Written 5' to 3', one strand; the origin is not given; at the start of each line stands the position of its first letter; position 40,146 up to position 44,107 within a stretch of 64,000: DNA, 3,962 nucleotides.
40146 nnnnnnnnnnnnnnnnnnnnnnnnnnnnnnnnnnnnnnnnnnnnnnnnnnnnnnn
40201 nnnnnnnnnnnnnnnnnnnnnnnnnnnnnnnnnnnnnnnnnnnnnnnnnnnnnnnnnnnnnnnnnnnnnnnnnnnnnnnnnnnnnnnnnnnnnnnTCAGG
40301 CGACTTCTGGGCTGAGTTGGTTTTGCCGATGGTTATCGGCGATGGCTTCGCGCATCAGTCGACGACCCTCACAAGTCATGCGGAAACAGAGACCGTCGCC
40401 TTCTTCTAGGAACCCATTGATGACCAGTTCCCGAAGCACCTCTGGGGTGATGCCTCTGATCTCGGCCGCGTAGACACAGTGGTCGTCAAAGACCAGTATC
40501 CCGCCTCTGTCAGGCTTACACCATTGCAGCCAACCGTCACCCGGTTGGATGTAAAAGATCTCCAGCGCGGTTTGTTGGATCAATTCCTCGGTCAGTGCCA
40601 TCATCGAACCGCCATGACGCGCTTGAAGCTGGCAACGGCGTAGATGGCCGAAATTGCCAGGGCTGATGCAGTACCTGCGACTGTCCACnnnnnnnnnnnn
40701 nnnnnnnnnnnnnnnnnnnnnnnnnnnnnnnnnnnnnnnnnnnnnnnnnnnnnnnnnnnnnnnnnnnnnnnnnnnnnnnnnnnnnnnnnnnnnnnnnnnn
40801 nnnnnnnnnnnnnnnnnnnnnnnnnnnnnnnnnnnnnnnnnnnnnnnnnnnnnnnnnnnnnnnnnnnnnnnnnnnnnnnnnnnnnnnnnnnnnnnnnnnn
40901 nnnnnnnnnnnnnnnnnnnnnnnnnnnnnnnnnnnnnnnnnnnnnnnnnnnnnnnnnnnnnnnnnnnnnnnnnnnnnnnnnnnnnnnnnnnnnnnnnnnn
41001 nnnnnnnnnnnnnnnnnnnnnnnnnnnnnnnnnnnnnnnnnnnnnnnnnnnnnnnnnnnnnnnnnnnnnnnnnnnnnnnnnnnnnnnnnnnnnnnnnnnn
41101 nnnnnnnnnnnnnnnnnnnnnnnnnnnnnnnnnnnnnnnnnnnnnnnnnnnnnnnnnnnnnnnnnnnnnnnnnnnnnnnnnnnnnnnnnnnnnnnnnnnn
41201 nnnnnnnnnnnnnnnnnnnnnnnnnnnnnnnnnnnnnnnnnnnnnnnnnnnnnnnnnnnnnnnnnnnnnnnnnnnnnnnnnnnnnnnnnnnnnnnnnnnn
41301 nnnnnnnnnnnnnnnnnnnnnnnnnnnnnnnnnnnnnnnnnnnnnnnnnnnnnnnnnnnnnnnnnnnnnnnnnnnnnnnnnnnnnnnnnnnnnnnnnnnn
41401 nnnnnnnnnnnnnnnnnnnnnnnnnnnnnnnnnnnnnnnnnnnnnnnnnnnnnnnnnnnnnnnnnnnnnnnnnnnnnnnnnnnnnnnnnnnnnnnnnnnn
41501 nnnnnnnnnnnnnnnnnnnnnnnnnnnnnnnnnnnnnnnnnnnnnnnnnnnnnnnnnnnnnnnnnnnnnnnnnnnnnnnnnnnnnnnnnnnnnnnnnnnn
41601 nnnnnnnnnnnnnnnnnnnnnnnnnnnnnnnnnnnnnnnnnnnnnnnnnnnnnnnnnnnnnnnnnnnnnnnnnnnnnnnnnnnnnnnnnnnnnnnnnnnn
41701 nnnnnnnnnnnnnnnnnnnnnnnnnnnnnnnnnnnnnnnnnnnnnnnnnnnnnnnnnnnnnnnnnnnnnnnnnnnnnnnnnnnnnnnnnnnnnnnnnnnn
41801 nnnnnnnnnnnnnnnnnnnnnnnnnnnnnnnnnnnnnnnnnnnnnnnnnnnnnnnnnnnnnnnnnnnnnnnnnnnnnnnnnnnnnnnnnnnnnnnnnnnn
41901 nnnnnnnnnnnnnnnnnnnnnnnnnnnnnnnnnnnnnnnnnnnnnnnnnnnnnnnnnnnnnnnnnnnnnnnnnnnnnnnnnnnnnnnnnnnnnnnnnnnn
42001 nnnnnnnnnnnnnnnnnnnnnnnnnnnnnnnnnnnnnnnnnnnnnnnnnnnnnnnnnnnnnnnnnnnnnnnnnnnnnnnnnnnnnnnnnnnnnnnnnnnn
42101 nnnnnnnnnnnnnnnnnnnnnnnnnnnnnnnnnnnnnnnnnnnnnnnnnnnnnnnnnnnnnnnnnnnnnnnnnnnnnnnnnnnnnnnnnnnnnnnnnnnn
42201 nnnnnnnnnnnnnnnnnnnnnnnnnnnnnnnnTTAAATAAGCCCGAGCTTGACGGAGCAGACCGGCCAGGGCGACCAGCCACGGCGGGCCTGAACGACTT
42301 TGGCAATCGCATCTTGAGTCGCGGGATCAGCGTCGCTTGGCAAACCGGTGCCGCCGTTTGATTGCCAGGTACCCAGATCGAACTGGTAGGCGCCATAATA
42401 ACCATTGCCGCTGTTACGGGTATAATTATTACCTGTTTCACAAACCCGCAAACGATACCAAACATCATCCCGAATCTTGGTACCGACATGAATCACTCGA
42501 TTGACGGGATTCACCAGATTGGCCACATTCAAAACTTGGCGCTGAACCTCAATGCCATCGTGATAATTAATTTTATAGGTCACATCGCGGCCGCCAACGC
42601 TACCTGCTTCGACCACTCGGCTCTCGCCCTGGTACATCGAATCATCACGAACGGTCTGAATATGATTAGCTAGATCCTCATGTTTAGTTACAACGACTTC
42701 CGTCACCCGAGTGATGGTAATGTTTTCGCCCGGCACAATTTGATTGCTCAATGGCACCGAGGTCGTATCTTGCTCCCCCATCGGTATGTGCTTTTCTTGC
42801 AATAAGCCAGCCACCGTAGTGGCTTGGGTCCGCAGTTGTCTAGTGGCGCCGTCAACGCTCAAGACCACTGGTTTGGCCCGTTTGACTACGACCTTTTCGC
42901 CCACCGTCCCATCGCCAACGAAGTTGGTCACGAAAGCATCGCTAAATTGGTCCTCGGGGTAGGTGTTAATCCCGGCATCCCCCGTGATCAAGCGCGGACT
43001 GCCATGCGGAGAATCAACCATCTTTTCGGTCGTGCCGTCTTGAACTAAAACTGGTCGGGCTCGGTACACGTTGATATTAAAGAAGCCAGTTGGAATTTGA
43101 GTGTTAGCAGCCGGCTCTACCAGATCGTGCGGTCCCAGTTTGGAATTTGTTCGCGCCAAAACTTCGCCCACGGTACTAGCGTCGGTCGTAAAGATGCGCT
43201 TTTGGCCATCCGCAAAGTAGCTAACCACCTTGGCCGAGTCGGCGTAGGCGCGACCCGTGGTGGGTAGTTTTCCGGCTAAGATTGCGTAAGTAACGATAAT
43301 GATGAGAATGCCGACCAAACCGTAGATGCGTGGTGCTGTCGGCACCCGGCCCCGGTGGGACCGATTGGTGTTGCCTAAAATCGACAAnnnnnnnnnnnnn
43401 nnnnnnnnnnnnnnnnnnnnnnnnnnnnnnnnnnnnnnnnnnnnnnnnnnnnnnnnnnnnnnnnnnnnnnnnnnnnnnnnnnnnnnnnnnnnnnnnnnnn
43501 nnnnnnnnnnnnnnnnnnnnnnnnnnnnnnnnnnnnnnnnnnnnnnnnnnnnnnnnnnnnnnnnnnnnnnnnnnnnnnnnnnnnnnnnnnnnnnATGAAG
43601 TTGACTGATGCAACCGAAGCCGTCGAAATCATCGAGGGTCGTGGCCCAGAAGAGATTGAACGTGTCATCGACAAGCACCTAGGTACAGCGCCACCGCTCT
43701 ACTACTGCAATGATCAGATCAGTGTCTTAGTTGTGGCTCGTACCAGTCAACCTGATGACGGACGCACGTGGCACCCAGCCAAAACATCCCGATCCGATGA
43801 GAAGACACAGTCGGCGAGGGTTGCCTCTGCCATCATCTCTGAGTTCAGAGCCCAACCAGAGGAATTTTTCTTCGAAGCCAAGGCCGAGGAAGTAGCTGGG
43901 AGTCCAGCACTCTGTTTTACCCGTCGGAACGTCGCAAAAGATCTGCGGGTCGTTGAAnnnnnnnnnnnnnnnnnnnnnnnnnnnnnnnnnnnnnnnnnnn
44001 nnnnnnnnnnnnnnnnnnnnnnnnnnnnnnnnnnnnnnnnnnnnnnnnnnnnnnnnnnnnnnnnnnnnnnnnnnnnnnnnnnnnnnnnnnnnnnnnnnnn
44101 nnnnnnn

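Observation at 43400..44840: Duplicated promoter, small gene, terminator cassettes with near-consensus sigma70 promoters; paralogous proteins of unknown function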

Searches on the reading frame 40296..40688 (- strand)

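Call 6: search_protein_families(library=pfam, proteins=[window:40296-40688:-], max_evalue=1)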
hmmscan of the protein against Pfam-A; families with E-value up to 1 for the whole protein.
window:40296-40688:- (130 aa): 0 families

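Call 7: search_protein_families(library=phrogs, proteins=[window:40296-40688:-], max_evalue=1)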
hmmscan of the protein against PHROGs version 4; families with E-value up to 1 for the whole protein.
window:40296-40688:- (130 aa): 0 families

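Call 36: search_protein_families(library=padloc, proteins=[window:40296-40688:-], max_evalue=1)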
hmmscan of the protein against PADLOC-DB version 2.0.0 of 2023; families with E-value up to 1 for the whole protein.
window:40296-40688:- (130 aa): 0 families

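Call 37: search_protein_families(library=ncbifam, proteins=[window:40296-40688:-], max_evalue=1)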
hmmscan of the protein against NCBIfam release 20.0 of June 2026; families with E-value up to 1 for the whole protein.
window:40296-40688:- (130 aa): 1 family
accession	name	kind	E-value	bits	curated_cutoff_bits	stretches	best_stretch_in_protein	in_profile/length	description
NF040615.1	HacA_Meth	equivalog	0.051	12.3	550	1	71-108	68-105/419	homoaconitase large subunit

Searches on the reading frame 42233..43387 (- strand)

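Call 6: search_protein_families(library=pfam, proteins=[window:42233-43387:-], max_evalue=1)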
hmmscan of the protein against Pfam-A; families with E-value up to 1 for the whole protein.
window:42233-43387:- (384 aa): 3 families
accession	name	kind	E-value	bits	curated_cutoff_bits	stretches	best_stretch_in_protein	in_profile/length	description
PF03990.20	DUF348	-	3.4e-22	78.3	24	2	174-214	1-41/41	G5-linked-Ubiquitin-like domain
PF06737.19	Transglycosylas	-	2.2e-19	70.3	27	1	308-377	5-77/77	Transglycosylase-like domain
PF07501.17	G5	-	2.2e-18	66.7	23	1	232-304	3-75/75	G5 domain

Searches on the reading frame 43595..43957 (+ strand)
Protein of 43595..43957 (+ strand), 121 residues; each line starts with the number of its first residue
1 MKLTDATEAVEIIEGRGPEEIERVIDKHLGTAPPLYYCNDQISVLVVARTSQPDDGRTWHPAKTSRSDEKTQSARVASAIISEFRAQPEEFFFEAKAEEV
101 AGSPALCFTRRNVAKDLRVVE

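Call 6: search_protein_families(library=pfam, proteins=[window:43595-43957:+], max_evalue=1)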
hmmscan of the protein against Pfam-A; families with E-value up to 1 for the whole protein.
window:43595-43957:+ (121 aa): 1 family
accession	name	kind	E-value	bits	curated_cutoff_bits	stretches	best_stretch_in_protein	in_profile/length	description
PF05069.18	Phage_tail_S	-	0.074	13.4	24.3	1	48-101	40-92/148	Phage virion morphogenesis family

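Call 7: search_protein_families(library=phrogs, proteins=[window:43595-43957:+], max_evalue=1)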
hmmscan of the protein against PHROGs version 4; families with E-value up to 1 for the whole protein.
window:43595-43957:+ (121 aa): 1 family
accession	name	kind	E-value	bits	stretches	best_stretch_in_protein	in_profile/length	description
phrog_30295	-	unknown function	0.097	13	1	39-90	37-88/318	-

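Call 13: find_homologous_proteins(query=window:43595-43957:+, max_evalue=0.01)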
Query window:43595-43957:+ (121 aa): 1 proteins with E <= 0.01 among 9 candidates.
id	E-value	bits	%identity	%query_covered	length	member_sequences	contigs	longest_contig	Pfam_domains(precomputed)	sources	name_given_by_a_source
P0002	7.5e-73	260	100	100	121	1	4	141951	-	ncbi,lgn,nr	ncbi:MAG TPA: hypothetical protein VLE72_02370 [Candidatus Saccharimonadales bacterium]|nr:hypotheti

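Call 36: search_protein_families(library=padloc, proteins=[window:43595-43957:+], max_evalue=1)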
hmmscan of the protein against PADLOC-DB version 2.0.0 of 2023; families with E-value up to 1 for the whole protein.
window:43595-43957:+ (121 aa): 0 families

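Call 37: search_protein_families(library=ncbifam, proteins=[window:43595-43957:+], max_evalue=1)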
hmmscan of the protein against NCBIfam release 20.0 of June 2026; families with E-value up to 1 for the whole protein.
window:43595-43957:+ (121 aa): 0 families
